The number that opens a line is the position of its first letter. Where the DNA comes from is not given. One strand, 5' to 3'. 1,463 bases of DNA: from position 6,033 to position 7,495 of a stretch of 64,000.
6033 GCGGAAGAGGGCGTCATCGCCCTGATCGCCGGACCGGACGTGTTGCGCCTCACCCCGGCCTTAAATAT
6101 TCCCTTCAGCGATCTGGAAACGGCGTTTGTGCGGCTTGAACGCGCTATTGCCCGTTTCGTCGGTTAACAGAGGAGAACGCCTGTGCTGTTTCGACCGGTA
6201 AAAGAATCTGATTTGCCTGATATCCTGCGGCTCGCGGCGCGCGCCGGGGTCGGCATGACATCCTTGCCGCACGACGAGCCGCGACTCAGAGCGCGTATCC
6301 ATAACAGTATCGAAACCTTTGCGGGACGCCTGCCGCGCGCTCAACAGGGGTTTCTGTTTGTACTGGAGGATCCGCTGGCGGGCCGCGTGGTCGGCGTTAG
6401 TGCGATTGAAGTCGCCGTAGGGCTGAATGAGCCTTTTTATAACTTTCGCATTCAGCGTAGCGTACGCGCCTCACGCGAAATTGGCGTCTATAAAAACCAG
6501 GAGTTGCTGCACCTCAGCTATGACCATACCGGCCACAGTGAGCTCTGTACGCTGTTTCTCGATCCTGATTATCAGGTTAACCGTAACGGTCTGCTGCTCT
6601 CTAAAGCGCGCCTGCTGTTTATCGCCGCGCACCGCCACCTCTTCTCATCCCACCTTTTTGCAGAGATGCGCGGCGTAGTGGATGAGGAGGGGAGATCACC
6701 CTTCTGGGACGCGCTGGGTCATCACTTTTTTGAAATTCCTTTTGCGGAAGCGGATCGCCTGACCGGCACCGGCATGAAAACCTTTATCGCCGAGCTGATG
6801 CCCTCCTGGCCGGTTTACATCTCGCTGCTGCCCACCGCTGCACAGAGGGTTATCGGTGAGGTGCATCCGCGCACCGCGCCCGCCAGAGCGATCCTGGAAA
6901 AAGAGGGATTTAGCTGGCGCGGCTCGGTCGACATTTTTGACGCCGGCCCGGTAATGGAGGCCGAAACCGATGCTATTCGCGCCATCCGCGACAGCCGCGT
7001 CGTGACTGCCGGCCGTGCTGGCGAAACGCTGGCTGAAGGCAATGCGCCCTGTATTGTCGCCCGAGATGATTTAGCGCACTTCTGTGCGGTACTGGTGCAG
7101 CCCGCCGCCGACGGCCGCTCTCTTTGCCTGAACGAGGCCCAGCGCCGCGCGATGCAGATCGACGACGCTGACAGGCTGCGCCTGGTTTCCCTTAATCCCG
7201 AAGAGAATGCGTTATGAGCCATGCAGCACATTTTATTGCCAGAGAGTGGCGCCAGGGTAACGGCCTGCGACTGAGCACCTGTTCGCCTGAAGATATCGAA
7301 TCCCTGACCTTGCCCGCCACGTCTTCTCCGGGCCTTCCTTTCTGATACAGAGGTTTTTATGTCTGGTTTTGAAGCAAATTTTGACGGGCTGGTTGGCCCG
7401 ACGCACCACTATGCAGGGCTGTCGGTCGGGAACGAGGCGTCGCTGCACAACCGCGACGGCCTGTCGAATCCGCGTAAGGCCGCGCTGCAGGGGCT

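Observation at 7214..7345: astD reduced to a 43-codon in-frame scar between intact astA and astB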

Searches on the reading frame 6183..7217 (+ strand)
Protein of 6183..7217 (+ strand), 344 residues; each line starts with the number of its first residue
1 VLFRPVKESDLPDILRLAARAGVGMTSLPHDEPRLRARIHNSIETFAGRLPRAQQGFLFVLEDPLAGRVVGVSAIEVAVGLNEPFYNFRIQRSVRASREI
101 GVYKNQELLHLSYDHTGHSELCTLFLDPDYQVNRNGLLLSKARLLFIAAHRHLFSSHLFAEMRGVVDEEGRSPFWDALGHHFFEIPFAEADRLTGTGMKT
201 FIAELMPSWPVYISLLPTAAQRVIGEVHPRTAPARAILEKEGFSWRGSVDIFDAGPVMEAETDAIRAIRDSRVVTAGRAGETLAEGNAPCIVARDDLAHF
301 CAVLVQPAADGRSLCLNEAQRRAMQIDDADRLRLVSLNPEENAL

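Call 3: search_protein_families(library=ncbifam, proteins=[window:6183-7217:+], max_evalue=0.01)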
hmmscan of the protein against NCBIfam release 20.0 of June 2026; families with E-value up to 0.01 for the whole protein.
window:6183-7217:+ (344 aa): 4 families
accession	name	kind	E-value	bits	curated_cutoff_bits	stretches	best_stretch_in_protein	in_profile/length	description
TIGR03244.1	arg_catab_AstA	equivalog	2.3e-135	450.8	391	1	2-337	1-336/336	arginine N-succinyltransferase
NF007770.0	PRK10456.1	equivalog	1.2e-132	442.3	521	1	1-342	2-342/344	arginine N-succinyltransferase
TIGR03243.1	arg_catab_AOST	subfamily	9.5e-129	429.1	284.35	1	2-337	1-335/335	arginine and ornithine succinyltransferase subunits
TIGR03245.1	arg_AOST_alph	equivalog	5.2e-97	325.5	458.8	1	3-337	2-336/336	arginine/ornithine succinyltransferase subunit alpha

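Call 56: find_homologous_proteins(query=window:6183-7214:+, max_evalue=1e-60)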
Query window:6183-7214:+ (344 aa): 3702 proteins with E <= 1e-60 among 8000 candidates; the best 120 are listed.
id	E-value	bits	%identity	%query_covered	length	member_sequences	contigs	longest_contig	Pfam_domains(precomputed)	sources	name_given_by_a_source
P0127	1.7e-206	703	91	100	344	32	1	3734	PF04958.19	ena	-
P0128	2.6e-202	689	90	100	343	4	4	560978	PF04958.19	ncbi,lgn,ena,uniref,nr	ncbi:arginine N-succinyltransferase [Candidatus Pantoea deserta]|uniref:Arginine N-succinyltransfera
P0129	4.9e-202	688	89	100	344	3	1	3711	PF04958.19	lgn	-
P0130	2.6e-199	679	89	100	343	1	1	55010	PF04958.19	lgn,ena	-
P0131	8.0e-198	674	88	100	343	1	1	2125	PF04958.19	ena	-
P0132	3.0e-194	663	87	100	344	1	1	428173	PF04958.19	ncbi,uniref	ncbi:arginine N-succinyltransferase [Kalamiella sp. sgz302252]|uniref:arginine N-succinyltransferase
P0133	1.7e-190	650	87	100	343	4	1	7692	PF04958.19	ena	-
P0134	9.7e-166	569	74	99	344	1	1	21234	PF04958.19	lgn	-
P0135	1.9e-157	542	73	100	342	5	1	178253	PF04958.19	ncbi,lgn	-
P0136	7.4e-157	540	72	99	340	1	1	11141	PF04958.19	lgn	-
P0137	1.4e-156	539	72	99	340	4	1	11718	PF04958.19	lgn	-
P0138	1.4e-155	536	70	99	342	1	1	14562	PF04958.19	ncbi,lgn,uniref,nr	ncbi:arginine N-succinyltransferase [Candidatus Pantoea carbekii]|uniref:arginine N-succinyltransfer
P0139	2.6e-153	528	71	99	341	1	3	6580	PF04958.19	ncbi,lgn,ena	-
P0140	2.6e-153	528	71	99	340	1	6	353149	PF04958.19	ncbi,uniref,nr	ncbi:arginine N-succinyltransferase [Klebsiella pneumoniae]|uniref:arginine N-succinyltransferase n=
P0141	2.7e-153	528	71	99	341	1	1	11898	PF04958.19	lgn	-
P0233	1.0e-144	500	67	99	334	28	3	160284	PF04958.19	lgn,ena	-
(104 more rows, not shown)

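Call 57: find_encoding_contigs(protein=P0132, flank=6000, max_places=2)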
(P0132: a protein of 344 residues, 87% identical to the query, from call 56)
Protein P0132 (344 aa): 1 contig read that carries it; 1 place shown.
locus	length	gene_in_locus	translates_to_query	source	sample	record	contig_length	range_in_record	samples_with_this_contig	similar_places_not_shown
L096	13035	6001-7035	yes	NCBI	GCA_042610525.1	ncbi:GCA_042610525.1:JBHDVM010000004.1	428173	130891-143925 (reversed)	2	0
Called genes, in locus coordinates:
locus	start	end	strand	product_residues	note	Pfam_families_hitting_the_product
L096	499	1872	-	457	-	PF01554:MatE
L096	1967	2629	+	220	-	PF00677:Lum_binding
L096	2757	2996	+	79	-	-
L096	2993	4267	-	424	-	PF02812:ELFV_dehydrog_N, PF00208:ELFV_dehydrog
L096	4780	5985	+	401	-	PF00202:Aminotran_3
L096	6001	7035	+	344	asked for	PF04958:AstA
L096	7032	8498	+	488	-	PF00171:Aldedh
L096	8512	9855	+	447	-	PF04996:AstB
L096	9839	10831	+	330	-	PF24827:AstE_AspA_cat, PF04952:AstE_AspA_hybrid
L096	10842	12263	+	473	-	PF00324:AA_permease, PF13520:AA_permease_2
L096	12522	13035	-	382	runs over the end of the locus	PF02353:CMAS, PF13489:Methyltransf_23, PF01728:FtsJ (weak), PF13847:Methyltransf_31, PF08241:Methyltransf_11, PF08242:Methyltransf_12, PF13649:Methyltransf_25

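Call 58: find_encoding_contigs(protein=P0128, flank=6000, max_places=2)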
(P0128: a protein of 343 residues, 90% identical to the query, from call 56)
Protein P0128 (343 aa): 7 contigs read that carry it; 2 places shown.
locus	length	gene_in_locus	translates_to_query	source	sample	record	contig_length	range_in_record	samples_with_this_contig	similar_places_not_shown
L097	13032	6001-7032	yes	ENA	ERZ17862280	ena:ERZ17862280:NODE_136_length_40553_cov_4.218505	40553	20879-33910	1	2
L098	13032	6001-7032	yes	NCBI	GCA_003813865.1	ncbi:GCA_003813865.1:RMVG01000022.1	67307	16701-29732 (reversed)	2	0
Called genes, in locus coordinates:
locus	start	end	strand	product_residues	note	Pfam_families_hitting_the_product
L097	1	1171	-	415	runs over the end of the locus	PF04932:Wzy_C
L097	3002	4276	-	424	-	PF02812:ELFV_dehydrog_N, PF00208:ELFV_dehydrog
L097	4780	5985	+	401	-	PF00202:Aminotran_3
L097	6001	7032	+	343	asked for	PF04958:AstA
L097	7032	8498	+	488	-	PF00171:Aldedh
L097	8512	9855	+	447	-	PF04996:AstB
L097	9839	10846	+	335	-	PF24827:AstE_AspA_cat, PF04952:AstE_AspA_hybrid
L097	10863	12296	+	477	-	PF00324:AA_permease, PF13520:AA_permease_2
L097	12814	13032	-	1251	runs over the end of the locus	PF00534:Glycos_transf_1 (weak), PF13692:Glyco_trans_1_4, PF13524:Glyco_trans_1_2 (weak), PF13450:NAD_binding_8, PF01593:Amino_oxidase (faint)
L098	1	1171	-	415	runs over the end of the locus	PF04932:Wzy_C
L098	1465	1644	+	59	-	-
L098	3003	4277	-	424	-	PF02812:ELFV_dehydrog_N, PF00208:ELFV_dehydrog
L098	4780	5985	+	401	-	PF00202:Aminotran_3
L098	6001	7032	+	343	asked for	PF04958:AstA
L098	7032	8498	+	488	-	PF00171:Aldedh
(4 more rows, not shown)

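Call 60: find_encoding_contigs(protein=P0233, flank=5000, max_places=6)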
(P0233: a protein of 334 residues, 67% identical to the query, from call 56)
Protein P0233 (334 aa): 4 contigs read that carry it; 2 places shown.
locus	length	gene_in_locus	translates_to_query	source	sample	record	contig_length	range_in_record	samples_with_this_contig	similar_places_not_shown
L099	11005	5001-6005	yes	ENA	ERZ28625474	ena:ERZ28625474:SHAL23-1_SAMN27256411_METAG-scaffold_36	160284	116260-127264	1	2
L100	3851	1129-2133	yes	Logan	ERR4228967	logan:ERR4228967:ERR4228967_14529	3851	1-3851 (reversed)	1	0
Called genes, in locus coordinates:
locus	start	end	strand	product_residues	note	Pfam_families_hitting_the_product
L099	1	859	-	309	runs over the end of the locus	PF00126:HTH_1, PF03466:LysR_substrate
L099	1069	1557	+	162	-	PF09619:YscW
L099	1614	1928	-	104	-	PF01035:DNA_binding_1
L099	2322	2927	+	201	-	PF01810:LysE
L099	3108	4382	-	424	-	PF02812:ELFV_dehydrog_N, PF00208:ELFV_dehydrog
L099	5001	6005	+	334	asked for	PF04958:AstA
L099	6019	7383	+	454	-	PF04996:AstB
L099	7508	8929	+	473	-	PF00324:AA_permease, PF13520:AA_permease_2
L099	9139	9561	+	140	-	PF24295:DUF7480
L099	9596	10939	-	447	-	PF00860:Xan_ur_permease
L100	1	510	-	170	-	?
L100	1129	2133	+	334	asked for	PF04958:AstA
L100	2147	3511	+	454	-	PF04996:AstB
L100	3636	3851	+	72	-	?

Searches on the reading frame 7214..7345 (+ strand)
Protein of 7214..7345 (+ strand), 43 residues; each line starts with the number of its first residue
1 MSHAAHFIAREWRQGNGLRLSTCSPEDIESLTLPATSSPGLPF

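Call 3: search_protein_families(library=ncbifam, proteins=[window:7214-7345:+], max_evalue=0.01)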
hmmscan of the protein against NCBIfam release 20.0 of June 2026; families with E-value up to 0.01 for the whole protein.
window:7214-7345:+ (43 aa): 0 families

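Call 10: find_encoding_contigs(protein=window:7214-7342:+, flank=6000, max_places=10)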
Protein window:7214-7342:+ (43 aa): 1 contig read that carries it; 1 place shown.
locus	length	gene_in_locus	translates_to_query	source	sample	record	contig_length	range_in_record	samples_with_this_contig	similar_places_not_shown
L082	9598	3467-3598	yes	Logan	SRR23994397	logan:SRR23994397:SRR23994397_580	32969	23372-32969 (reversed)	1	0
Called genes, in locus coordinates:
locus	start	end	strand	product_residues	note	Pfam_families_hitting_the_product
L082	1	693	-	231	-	?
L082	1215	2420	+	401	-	PF00202:Aminotran_3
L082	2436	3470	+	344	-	PF04958:AstA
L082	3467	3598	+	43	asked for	-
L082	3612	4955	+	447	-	PF04996:AstB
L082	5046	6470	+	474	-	PF00324:AA_permease, PF13520:AA_permease_2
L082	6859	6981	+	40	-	-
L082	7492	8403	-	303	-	PF00892:EamA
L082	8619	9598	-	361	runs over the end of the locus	PF00419:Fimbrial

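Call 14: find_homologous_proteins(query=window:7214-7342:+, max_evalue=0.01)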
Query window:7214-7342:+ (43 aa): 1 proteins with E <= 0.01 among 1 candidates.
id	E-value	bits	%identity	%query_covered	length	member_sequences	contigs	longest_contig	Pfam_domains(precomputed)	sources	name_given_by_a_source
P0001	5.9e-19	83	93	100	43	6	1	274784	-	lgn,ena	-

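Call 16: find_encoding_contigs(protein=P0001, flank=7000, max_places=10)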
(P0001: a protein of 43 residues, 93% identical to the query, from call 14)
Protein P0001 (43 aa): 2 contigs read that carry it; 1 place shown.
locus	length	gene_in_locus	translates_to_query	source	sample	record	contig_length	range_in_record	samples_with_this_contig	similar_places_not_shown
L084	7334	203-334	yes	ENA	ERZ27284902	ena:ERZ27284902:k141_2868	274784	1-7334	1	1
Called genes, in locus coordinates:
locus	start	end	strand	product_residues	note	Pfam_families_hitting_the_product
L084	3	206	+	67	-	?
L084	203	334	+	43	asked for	-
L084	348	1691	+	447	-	PF04996:AstB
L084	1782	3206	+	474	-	PF00324:AA_permease, PF13520:AA_permease_2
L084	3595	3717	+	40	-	-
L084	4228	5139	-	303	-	PF00892:EamA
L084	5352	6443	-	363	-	PF00419:Fimbrial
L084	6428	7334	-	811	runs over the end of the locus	PF13954:PapC_N, PF00577:Usher, PF13953:PapC_C (weak)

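Call 24: find_encoding_contigs(protein=P0003, flank=6000, max_places=6)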
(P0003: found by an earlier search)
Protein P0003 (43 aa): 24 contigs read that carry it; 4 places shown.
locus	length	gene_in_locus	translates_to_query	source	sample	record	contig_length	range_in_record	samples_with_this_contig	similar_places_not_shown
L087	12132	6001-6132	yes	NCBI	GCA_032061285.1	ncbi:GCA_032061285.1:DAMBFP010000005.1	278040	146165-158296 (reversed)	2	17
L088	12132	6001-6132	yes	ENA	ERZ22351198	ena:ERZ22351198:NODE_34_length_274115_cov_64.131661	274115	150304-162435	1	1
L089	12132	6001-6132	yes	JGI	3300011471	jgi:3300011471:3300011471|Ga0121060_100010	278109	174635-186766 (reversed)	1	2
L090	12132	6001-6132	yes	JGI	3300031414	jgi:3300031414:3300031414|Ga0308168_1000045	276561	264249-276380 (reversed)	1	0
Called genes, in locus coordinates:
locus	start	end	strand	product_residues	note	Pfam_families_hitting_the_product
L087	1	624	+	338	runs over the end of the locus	PF08240:ADH_N, PF00107:ADH_zinc_N, PF13602:ADH_zinc_N_2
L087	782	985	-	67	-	PF05321:HHA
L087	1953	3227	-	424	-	PF02812:ELFV_dehydrog_N, PF00208:ELFV_dehydrog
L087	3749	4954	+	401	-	PF00202:Aminotran_3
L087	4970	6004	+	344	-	PF04958:AstA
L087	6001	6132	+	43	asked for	-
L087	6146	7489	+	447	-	PF04996:AstB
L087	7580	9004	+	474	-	PF00324:AA_permease, PF13520:AA_permease_2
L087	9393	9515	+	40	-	-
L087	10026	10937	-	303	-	PF00892:EamA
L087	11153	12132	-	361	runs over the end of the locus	PF00419:Fimbrial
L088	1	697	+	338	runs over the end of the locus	PF08240:ADH_N, PF00107:ADH_zinc_N, PF13602:ADH_zinc_N_2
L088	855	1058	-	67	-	PF05321:HHA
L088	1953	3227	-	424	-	PF02812:ELFV_dehydrog_N, PF00208:ELFV_dehydrog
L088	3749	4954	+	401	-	PF00202:Aminotran_3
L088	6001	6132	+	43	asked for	-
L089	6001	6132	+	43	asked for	-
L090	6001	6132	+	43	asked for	-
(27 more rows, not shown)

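Call 65: search_protein_families(library=pfam, proteins=[window:7214-7342:+], max_evalue=0.01)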
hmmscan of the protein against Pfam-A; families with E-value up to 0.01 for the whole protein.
window:7214-7342:+ (43 aa): 0 families
